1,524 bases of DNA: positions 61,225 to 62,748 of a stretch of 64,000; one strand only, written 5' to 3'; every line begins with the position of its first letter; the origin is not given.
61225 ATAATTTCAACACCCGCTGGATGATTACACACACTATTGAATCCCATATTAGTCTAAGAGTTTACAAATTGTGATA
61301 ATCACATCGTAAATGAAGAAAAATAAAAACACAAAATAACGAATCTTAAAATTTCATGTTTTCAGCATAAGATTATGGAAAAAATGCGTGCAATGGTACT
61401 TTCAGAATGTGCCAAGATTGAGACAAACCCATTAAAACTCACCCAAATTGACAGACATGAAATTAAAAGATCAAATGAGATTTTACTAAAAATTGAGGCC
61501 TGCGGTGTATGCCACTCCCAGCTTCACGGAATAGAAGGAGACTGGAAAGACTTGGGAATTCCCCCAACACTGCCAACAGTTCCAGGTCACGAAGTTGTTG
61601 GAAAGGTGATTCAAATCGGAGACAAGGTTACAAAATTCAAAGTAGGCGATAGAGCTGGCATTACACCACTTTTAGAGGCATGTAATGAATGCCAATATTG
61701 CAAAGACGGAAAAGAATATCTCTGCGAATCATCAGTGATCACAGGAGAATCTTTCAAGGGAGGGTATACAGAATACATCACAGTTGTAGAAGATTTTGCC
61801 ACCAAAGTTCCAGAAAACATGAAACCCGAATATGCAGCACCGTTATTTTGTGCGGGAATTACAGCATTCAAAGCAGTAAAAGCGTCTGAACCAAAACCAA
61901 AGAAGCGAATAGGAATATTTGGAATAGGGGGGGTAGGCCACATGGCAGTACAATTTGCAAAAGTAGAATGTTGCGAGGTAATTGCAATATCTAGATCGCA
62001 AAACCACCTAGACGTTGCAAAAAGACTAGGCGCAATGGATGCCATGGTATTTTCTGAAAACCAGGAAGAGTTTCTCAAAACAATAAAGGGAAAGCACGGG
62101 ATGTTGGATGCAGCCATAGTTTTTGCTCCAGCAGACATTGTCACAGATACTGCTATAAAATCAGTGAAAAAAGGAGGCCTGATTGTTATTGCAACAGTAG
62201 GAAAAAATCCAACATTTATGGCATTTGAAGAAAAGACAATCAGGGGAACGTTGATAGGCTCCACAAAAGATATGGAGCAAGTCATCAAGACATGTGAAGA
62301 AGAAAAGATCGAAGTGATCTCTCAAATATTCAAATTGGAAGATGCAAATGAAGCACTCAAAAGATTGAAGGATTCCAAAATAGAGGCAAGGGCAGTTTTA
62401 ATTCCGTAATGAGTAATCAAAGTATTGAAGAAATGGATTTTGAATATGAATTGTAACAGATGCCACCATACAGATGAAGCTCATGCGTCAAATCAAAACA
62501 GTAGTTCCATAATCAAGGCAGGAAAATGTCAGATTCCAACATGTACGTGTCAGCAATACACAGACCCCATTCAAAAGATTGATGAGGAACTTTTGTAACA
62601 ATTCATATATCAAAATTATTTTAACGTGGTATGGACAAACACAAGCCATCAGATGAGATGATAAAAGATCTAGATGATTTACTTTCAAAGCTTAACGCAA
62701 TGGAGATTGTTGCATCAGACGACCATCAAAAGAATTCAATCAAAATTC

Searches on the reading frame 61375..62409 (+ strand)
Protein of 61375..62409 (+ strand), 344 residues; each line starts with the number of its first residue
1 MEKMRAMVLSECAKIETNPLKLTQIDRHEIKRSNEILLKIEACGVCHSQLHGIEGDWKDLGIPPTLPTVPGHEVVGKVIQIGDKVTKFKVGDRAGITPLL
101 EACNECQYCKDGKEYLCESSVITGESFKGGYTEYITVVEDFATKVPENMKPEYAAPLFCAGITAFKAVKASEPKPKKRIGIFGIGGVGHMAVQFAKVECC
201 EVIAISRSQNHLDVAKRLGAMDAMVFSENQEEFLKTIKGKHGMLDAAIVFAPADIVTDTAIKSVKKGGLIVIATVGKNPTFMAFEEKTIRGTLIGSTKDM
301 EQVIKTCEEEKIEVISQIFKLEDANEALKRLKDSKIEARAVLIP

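Call 77: search_protein_families(library=pfam, max_evalue=0.00001, proteins=[window:61375-62409:+])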
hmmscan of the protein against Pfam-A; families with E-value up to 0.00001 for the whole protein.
window:61375-62409:+ (344 aa): 2 families
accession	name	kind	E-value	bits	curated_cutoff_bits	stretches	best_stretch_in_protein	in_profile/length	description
PF08240.17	ADH_N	-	5.6e-27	94.5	23.5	1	33-147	2-104/104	Alcohol dehydrogenase GroES-like domain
PF00107.32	ADH_zinc_N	-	3.5e-17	63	31.8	1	186-308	1-128/129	Zinc-binding dehydrogenase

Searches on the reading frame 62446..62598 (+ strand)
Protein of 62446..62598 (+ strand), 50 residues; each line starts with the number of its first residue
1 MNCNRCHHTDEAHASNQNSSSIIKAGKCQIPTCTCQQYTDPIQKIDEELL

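Call 7: search_protein_families(library=pfam, max_evalue=1, proteins=[window:62446-62598:+])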
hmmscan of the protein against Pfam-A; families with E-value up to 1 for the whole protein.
window:62446-62598:+ (50 aa): 1 family
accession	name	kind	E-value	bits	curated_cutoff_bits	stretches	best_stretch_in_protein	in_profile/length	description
PF00214.24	Calc_CGRP_IAPP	-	0.085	13.8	22.3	1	13-46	77-110/131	Calcitonin / CGRP / IAPP family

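Call 35: find_homologous_proteins(query=window:62446-62595:+, max_evalue=0.01)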
Query seq(50 aa) (50 aa): 49 proteins with E <= 0.01 among 49 candidates.
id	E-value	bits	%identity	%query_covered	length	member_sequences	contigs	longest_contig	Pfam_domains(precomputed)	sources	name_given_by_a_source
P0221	1.5e-23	98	88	100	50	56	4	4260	-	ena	-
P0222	2.0e-23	98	88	100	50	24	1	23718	-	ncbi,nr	ncbi:MAG: hypothetical protein OEL52_02205 [Nitrosopumilus sp.]|nr:hypothetical protein [Nitrosopumi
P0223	1.0e-22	96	86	100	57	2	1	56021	-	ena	-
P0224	2.5e-22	95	84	100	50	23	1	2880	-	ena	-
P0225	1.0e-21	93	80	100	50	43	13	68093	-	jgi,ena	jgi:hypothetical protein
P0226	2.4e-21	92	84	100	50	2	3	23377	-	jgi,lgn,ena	-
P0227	2.5e-21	91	80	100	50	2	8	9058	-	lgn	-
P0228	2.5e-21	91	80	100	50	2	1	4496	-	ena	-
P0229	3.0e-21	91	84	100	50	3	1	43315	-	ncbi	ncbi:MAG: hypothetical protein ACR2LL_01885 [Nitrosopumilus sp.]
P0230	3.9e-21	91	78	100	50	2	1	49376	-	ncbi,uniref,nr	ncbi:hypothetical protein [Nitrosopumilus sp.]|uniref:hypothetical protein n=1 Tax=Nitrosopumilus sp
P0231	8.1e-21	90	80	100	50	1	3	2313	-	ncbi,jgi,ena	-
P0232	1.2e-20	89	80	100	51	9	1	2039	-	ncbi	-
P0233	1.3e-20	89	78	100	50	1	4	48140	-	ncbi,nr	ncbi:MAG: hypothetical protein OEM77_05270 [Nitrosopumilus sp.]|nr:hypothetical protein [Nitrosopumi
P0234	1.8e-20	89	76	100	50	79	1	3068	-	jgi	jgi:hypothetical protein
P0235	2.1e-20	89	82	100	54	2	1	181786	-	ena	-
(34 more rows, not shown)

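Call 59: predict_structure(alignment_id=A2)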
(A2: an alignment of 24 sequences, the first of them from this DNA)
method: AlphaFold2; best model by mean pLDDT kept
length: 50 residues; sequences in the alignment: 24
mean_pLDDT: 63.1   pTM: 0.37
mean pLDDT of the five models: 63.1, 61.0, 57.1, 56.6, 45.7
residues with pLDDT >= 90: 0; 70-90: 18; 50-70: 23; < 50: 9
segments of 3 or more residues with pLDDT < 50: 42-50
pLDDT, mean of each block of 10 residues (from residue 1): 74 64 63 68 47
secondary structure, 60 per line:
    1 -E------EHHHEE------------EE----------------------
elements in order:

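Call 63: find_encoding_contigs(protein=P0225, flank=10000, max_places=8)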
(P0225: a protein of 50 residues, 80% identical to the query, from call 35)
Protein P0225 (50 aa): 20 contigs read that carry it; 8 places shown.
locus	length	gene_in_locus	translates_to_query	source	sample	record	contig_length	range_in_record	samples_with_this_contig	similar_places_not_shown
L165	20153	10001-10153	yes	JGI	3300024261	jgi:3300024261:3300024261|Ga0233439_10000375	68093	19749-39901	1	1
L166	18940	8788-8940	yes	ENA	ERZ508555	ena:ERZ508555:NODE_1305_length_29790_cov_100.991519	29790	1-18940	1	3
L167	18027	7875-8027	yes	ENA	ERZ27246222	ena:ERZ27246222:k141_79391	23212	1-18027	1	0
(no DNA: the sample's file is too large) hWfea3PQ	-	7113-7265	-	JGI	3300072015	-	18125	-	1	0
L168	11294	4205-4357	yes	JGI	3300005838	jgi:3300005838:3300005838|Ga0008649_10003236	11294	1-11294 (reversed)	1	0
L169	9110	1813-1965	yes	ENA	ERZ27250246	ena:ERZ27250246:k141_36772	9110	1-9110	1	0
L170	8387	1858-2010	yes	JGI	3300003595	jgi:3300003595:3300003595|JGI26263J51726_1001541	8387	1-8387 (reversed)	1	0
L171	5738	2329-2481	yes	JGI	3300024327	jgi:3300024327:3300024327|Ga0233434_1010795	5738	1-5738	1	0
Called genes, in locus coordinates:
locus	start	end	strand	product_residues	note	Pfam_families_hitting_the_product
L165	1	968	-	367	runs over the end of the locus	PF00589:Phage_integrase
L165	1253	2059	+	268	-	PF13098:Thioredoxin_2, PF13462:Thioredoxin_4, PF01323:DSBA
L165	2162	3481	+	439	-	PF00270:DEAD, PF00271:Helicase_C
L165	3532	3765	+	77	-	PF01037:AsnC_trans_reg (weak)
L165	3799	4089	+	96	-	-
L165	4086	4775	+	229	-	-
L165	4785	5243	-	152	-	-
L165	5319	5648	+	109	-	-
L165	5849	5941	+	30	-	-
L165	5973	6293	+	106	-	-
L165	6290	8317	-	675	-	PF03190:Thioredox_DsbH, PF13899:Thioredoxin_7, PF06662:C5-epim_C (faint)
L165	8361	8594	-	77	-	-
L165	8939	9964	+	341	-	PF08240:ADH_N, PF00107:ADH_zinc_N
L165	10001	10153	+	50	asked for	-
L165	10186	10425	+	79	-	-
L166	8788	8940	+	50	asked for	-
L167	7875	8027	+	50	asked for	-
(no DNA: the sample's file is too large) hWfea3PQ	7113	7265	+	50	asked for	-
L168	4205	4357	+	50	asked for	-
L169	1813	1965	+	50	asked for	-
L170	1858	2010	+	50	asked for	-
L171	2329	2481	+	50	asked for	-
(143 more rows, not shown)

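Call 78: search_protein_families(library=ncbifam, max_evalue=0.01, proteins=[window:62446-62598:+])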
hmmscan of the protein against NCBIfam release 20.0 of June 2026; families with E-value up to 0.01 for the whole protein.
window:62446-62598:+ (50 aa): 0 families

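Call 88: search_protein_families(library=phrogs, max_evalue=0.01, proteins=[window:62446-62598:+])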
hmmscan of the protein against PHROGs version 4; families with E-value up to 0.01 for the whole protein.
window:62446-62598:+ (50 aa): 0 families

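Call 89: search_protein_families(library=padloc, max_evalue=0.01, proteins=[window:62446-62598:+])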
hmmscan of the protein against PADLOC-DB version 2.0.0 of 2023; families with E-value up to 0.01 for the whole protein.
window:62446-62598:+ (50 aa): 0 families

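Call 95: search_protein_families(library=phrogs, alignment_id=A2, max_evalue=0.1)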
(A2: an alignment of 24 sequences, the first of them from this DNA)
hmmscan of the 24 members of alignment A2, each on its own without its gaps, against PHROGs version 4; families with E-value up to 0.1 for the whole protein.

A. member 1, seq(50 aa): 1 family
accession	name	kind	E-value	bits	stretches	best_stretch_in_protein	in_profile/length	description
phrog_3965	-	unknown function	0.016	16.5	1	6-39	109-142/143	-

B. families by the number of members that match (of 24 scanned): 5 families
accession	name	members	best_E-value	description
phrog_3965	-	14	0.0023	-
phrog_1311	-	4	0.023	-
phrog_26321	-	4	0.028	-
phrog_34434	-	3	0.063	-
phrog_35109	-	1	0.1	-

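Call 96: search_dna_similar(query=window:62446-62595:+, collection=phages, mode=protein, max_evalue=5, max_rows=20)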
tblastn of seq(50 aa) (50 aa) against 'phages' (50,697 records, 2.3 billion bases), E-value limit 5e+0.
Records with a match: 49; places in all: 49; records where one place covers at least 80% of the query: 14.
Best place of each record, by identity: <60% 49.
By first word of the organism name: Streptomyces 47; Gordonia 2.
By host as written in the record: Streptomyces griseus ATCC 10137 16; Streptomyces xanthochromogenes NRRL B-5410 6; Streptomyces bicolor NRRL B-3897 5; Streptomyces coelicolor 5; Streptomyces venezuelae ATCC 10712 3; Streptomyces sp. 2; Streptomyces baarnensis NRRL B-2842 2; Streptomyces azureus NRRL B-2655 2; and 5 more.
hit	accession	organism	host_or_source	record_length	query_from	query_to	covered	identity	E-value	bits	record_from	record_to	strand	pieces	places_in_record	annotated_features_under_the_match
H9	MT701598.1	Streptomyces phage Sitrop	Streptomyces sp.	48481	6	48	86%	37.0%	6e-2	34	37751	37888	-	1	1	hypothetical protein (x2) | ribosome_binding_site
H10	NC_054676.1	Streptomyces phage Sitrop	Streptomyces sp.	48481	6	48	86%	37.0%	6e-2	34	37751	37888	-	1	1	hypothetical protein (x2) | ribosome_binding_site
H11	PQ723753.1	Streptomyces phage Kaine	Streptomyces bicolor NRRL B-3897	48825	6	48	86%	34.8%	1e-2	37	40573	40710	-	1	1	59: hypothetical protein | 58: hypothetical protein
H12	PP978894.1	Streptomyces phage Conan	Streptomyces baarnensis NRRL B-2842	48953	6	48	86%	34.8%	1e-2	37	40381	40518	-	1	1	59: hypothetical protein | 58: hypothetical protein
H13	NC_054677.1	Streptomyces phage Alsaber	Streptomyces azureus NRRL B-2655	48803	6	48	86%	34.8%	1e-2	37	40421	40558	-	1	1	hypothetical protein (x2)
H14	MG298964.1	Streptomyces phage Alsaber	Streptomyces azureus NRRL B-2655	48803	6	48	86%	34.8%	1e-2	37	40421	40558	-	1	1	hypothetical protein (x2)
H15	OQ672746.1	Streptomyces phage phiScoe25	Streptomyces coelicolor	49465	6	48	86%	34.8%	3e-2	35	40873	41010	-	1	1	hypothetical protein (x2)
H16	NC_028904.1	Streptomyces phage Amela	Streptomyces venezuelae ATCC 10712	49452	6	48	86%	34.8%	1e-1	34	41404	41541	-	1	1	hypothetical protein (x2)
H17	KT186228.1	Streptomyces phage Amela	Streptomyces venezuelae ATCC 10712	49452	6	48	86%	34.8%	1e-1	34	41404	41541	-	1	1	hypothetical protein (x2)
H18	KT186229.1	Streptomyces phage Verse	Streptomyces venezuelae ATCC 10712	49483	6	48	86%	34.8%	1e-1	34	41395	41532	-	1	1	hypothetical protein (x2)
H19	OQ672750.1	Streptomyces phage phiScoe54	Streptomyces coelicolor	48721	6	48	86%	34.8%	4e-1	32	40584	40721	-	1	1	hypothetical protein (x2)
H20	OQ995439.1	Streptomyces phage Dexers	Streptomyces bicolor NRRL B-3897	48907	6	48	86%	32.6%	4e-2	35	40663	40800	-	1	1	57: hypothetical protein | 56: hypothetical protein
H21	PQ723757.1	Streptomyces phage Pavo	Streptomyces bicolor NRRL B-3897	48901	6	48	86%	32.6%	5e-2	35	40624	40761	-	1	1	60: hypothetical protein | 59: hypothetical protein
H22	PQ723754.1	Streptomyces phage Speedwell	Streptomyces bicolor NRRL B-3897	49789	6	48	86%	32.6%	1e+0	31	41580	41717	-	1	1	62: hypothetical protein | 61: hypothetical protein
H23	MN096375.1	Streptomyces phage Leviticus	Streptomyces griseus ATCC 10137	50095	12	49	76%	34.2%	3e+0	30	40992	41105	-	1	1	56: hypothetical protein | 55: HNH endonuclease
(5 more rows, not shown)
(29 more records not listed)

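Call 97: get_annotated_region(hit=H11, flank=700)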
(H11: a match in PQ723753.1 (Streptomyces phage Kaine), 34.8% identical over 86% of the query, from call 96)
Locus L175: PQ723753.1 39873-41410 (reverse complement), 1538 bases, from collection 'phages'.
description: Streptomyces phage Kaine, complete genome.
organism: Streptomyces phage Kaine (NCBI taxid 3386312)
taxonomy: Viruses; Duplodnaviria; Heunggongvirae; Uroviricota; Caudoviricetes
host: Streptomyces bicolor NRRL B-3897; source: soil; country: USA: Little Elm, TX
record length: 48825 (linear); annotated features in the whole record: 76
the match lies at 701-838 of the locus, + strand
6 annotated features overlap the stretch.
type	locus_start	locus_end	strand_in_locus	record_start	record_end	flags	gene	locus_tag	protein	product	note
CDS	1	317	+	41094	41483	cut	60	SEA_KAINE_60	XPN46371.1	hypothetical protein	-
CDS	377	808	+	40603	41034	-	59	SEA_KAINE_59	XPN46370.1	hypothetical protein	-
CDS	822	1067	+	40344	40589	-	58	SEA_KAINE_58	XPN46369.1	hypothetical protein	-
CDS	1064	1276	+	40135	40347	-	57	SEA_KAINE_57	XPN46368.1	hypothetical protein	-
CDS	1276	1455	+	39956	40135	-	56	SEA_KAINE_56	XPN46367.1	hypothetical protein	-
CDS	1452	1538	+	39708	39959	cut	55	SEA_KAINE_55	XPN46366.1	hypothetical protein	-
